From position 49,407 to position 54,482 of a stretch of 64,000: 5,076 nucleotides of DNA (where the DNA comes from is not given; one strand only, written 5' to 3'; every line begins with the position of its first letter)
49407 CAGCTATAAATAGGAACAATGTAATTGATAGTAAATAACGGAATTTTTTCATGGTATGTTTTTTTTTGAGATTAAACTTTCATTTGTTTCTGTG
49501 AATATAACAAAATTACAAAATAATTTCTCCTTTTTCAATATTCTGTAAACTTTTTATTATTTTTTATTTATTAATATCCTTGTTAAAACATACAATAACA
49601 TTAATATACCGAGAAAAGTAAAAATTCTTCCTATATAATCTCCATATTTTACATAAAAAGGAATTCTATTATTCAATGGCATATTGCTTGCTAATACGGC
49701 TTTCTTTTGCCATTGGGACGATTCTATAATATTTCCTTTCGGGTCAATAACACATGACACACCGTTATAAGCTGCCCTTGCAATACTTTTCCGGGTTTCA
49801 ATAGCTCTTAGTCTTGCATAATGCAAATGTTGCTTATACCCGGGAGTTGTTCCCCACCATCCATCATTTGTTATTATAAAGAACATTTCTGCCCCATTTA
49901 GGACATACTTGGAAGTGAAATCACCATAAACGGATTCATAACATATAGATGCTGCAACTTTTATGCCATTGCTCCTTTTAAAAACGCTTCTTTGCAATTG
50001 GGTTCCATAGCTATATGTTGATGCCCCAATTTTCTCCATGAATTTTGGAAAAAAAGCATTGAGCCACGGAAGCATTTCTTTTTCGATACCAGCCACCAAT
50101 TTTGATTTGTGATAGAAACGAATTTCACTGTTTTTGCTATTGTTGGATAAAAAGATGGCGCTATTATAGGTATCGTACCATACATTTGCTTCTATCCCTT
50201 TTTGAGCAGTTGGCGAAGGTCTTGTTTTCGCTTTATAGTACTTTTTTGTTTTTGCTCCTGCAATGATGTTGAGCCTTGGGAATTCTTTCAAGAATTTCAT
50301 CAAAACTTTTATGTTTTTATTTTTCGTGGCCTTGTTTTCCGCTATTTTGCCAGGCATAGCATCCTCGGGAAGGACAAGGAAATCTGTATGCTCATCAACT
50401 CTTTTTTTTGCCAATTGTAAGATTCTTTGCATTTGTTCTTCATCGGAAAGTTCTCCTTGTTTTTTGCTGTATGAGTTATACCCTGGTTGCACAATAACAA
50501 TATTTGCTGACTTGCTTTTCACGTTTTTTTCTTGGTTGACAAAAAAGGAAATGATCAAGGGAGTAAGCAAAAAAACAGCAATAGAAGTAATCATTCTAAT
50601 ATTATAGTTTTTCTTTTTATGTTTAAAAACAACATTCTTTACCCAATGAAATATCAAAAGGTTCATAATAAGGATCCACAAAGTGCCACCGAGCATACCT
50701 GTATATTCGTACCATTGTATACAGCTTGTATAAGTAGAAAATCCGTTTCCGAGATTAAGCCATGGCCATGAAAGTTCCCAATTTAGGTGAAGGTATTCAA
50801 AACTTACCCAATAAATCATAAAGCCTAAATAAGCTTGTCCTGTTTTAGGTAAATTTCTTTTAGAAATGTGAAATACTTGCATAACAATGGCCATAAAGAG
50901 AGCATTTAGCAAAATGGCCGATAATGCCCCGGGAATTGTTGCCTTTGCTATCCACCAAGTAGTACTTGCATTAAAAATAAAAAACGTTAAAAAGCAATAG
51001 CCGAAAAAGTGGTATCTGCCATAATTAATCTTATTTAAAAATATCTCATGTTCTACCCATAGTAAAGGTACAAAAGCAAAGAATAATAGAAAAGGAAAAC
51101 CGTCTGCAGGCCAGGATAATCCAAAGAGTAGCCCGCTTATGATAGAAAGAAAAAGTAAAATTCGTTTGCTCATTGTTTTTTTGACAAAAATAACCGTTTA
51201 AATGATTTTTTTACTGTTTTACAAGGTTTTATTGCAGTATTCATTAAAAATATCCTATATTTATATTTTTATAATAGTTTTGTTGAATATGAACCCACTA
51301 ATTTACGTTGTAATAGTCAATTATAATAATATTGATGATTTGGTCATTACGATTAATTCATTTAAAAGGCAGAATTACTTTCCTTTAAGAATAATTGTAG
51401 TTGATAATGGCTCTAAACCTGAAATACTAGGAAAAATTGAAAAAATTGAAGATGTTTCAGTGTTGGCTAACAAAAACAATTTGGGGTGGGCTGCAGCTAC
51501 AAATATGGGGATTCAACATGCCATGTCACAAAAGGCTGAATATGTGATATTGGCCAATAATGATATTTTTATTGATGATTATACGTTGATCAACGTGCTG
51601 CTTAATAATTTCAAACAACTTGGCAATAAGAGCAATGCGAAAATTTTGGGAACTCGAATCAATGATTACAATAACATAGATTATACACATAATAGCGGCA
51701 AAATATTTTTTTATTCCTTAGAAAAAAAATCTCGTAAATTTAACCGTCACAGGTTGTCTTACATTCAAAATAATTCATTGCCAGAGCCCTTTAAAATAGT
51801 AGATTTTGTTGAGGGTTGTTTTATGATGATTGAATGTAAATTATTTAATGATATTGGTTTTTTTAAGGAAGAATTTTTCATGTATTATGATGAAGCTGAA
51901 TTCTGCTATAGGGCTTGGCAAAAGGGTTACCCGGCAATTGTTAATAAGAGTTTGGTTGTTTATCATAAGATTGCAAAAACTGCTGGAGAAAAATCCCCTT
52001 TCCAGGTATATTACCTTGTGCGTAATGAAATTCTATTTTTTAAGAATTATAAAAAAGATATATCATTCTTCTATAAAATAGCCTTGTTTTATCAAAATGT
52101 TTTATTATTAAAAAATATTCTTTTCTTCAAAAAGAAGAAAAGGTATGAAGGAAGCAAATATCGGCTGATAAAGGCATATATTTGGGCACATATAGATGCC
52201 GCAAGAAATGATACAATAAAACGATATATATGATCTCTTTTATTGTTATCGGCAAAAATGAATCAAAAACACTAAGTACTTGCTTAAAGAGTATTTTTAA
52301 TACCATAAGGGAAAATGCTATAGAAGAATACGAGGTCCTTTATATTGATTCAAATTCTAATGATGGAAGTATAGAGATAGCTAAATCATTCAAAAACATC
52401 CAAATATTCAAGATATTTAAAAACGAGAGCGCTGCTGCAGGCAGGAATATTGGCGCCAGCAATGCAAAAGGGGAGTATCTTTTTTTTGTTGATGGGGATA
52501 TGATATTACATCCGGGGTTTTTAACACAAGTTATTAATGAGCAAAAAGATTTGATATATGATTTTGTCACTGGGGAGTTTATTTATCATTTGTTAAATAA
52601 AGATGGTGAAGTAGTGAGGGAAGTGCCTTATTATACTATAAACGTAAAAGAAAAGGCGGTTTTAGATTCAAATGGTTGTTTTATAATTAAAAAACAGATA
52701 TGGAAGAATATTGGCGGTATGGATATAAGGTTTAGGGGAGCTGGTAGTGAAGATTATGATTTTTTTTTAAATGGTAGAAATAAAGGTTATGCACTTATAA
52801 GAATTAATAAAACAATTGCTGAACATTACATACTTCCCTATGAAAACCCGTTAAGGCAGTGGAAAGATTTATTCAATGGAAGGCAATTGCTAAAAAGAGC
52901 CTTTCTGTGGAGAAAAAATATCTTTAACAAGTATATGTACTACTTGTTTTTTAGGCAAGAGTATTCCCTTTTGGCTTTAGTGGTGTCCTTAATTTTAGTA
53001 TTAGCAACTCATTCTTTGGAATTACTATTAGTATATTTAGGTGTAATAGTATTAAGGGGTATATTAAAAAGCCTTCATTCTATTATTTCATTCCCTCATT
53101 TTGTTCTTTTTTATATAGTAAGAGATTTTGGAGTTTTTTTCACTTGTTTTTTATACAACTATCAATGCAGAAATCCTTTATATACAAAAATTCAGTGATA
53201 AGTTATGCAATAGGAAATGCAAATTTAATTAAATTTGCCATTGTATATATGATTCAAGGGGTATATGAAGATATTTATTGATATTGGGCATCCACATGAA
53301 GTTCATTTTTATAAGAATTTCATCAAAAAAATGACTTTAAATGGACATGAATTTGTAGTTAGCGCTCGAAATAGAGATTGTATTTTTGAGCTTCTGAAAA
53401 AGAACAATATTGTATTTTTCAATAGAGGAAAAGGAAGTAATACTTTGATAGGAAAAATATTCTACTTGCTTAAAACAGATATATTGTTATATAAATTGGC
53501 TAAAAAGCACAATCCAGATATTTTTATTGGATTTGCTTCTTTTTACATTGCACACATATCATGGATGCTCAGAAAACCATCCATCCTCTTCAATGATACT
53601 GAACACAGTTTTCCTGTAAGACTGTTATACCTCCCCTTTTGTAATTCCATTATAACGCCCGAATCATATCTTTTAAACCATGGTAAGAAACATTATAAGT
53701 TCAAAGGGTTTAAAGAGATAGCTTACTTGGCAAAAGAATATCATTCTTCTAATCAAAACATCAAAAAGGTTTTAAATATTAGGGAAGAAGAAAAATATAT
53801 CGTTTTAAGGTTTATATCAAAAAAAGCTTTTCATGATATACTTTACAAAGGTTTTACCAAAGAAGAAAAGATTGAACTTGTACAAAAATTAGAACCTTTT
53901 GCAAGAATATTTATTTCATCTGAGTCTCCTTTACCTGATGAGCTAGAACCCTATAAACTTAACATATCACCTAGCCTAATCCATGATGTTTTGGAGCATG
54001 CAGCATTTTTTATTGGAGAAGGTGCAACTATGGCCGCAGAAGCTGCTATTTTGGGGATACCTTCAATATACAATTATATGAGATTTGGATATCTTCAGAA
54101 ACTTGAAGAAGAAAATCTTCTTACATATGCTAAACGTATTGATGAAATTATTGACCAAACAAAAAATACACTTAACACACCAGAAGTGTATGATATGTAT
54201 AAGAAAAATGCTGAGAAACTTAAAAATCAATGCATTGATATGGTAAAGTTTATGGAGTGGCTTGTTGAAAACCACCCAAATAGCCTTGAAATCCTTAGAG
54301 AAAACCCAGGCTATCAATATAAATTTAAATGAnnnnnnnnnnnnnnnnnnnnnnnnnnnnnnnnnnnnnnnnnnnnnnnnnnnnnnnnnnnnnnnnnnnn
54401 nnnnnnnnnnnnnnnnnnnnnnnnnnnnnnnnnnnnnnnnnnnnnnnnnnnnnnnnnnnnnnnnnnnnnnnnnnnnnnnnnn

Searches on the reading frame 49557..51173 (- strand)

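Call 51: search_protein_families(library=pfam, proteins=[window:49557-51173:-], max_evalue=0.0001)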
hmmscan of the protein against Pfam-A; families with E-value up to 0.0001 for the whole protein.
window:49557-51173:- (538 aa): 2 families
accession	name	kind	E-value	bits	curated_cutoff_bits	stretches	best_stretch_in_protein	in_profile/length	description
PF00795.27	CN_hydrolase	-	1.2e-21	77.6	23.2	1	242-500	12-248/256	Carbon-nitrogen hydrolase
PF20154.4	LNT_N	-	1.4e-19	71.2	27.1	1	13-173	1-159/159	Apolipoprotein N-acyltransferase N-terminal domain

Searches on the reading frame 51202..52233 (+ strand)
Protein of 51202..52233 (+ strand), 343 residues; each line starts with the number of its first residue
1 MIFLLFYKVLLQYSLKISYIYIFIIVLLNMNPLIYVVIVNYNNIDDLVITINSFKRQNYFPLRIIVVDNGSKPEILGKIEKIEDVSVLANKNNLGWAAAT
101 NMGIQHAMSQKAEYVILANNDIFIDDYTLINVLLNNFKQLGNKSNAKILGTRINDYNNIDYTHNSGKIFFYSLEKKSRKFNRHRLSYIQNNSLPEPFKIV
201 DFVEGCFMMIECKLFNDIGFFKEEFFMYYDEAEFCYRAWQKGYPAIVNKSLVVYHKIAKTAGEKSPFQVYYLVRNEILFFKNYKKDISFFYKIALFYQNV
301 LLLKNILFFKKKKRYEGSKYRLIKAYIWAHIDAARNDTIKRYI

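Call 51: search_protein_families(library=pfam, proteins=[window:51202-52233:+], max_evalue=0.0001)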
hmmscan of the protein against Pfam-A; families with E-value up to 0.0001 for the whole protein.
window:51202-52233:+ (343 aa): 3 families
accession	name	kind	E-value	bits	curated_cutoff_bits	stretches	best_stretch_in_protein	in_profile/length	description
PF00535.33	Glycos_transf_2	-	1.8e-18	67.4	23.3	1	36-180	2-132/168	Glycosyl transferase family 2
PF13641.12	Glyco_tranf_2_3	-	2e-05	25.2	27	1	34-256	3-212/230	Glycosyltransferase like family 2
PF13712.12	Glyco_tranf_2_5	-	2.3e-05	24.6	27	1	92-250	37-182/210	Glycosyltransferase like family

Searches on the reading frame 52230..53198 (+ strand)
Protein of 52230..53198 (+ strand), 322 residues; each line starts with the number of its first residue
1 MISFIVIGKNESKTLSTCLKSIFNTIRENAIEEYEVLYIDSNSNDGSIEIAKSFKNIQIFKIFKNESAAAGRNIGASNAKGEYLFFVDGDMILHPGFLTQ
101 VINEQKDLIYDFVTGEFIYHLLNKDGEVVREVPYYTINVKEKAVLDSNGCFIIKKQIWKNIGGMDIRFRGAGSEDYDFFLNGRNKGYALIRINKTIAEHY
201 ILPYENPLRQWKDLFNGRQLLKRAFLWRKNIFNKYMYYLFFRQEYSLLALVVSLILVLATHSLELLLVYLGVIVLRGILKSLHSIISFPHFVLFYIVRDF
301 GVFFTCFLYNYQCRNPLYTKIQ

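Call 51: search_protein_families(library=pfam, proteins=[window:52230-53198:+], max_evalue=0.0001)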
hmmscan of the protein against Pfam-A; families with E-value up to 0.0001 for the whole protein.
window:52230-53198:+ (322 aa): 3 families
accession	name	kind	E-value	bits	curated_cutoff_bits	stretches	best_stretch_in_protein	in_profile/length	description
PF00535.33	Glycos_transf_2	-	6.3e-22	78.7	23.3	1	3-130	1-128/168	Glycosyl transferase family 2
PF10111.15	Glyco_tranf_2_2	-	8.8e-18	65.2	27.3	1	24-180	17-197/276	Glycosyltransferase like family 2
PF02709.20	Glyco_transf_7C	-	7.1e-05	22.8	23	0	149-199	22-72/78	N-terminal domain of galactosyltransferase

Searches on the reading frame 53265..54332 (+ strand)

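Call 75: search_protein_families(library=pfam, proteins=[window:53265-54332:+], max_evalue=0.0001)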
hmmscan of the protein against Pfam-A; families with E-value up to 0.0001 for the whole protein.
window:53265-54332:+ (355 aa): 1 family
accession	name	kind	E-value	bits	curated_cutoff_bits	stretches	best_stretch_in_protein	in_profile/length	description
PF04007.18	DUF354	-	1e-27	97.6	22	1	1-306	1-323/349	Protein of unknown function (DUF354)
